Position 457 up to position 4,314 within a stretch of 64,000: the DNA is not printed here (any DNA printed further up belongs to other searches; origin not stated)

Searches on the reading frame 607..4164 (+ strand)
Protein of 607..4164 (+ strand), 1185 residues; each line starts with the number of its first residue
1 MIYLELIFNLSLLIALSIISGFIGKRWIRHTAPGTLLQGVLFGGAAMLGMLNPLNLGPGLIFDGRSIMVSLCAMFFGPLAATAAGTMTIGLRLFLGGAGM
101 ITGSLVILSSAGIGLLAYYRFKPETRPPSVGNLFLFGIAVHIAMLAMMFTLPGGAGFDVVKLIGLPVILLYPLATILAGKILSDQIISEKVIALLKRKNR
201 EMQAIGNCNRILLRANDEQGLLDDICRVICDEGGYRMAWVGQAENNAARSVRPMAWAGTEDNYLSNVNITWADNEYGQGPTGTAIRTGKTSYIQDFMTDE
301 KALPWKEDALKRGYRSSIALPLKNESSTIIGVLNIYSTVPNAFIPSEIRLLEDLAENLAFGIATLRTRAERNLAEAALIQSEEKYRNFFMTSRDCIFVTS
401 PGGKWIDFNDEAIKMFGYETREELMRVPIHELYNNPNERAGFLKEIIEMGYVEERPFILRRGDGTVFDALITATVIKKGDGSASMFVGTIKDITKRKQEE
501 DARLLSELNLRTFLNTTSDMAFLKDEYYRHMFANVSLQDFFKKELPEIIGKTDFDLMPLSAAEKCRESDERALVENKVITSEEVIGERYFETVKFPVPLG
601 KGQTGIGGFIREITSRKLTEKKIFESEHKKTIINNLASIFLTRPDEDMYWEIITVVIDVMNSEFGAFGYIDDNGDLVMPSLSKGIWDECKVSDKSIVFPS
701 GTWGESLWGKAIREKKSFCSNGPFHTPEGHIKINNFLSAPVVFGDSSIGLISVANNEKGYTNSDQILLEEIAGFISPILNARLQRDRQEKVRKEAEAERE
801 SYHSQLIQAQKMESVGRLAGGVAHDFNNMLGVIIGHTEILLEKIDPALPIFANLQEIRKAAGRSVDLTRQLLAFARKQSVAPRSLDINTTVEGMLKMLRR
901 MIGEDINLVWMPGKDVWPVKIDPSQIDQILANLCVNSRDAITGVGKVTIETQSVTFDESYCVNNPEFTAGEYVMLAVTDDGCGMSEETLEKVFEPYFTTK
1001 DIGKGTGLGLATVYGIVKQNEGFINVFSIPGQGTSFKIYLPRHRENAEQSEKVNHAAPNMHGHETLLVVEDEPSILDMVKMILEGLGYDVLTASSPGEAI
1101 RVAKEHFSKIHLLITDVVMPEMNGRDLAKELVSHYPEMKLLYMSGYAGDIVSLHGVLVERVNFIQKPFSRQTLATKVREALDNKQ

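Call 82: search_protein_families(library=pfam, proteins=[window:607-4164:+], max_evalue=0.000001)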
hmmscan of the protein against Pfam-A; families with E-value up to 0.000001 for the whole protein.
window:607-4164:+ (1185 aa): 9 families
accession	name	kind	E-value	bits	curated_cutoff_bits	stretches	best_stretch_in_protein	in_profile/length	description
PF13185.12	GAF_2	-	2.1e-36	125.5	28.6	2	216-362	2-135/136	GAF domain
PF07694.17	5TM-5TMR_LYT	-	2.4e-20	73.2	24.6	1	31-184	14-168/169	5TMR of 5TMR-LYT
PF13426.13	PAS_9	-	1e-18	68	27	1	394-495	2-103/103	PAS domain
PF02518.31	HATPase_c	-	1.9e-18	67.3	26.4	1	922-1042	2-109/111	Histidine kinase-, DNA gyrase B-, and HSP90-like ATPase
PF00072.30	Response_reg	-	8.3e-18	65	30.2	1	1067-1177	2-110/111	Response regulator receiver domain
PF01590.32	GAF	-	2.4e-17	64.2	22.4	1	221-360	5-131/133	GAF domain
PF08448.16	PAS_4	-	4.4e-14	53.1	23.1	1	514-617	1-109/110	PAS fold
PF00989.32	PAS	-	2.2e-13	50.7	22.6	1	384-493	2-113/113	PAS fold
PF13492.12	GAF_3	-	9.7e-08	32.9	27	0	315-363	81-128/129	GAF domain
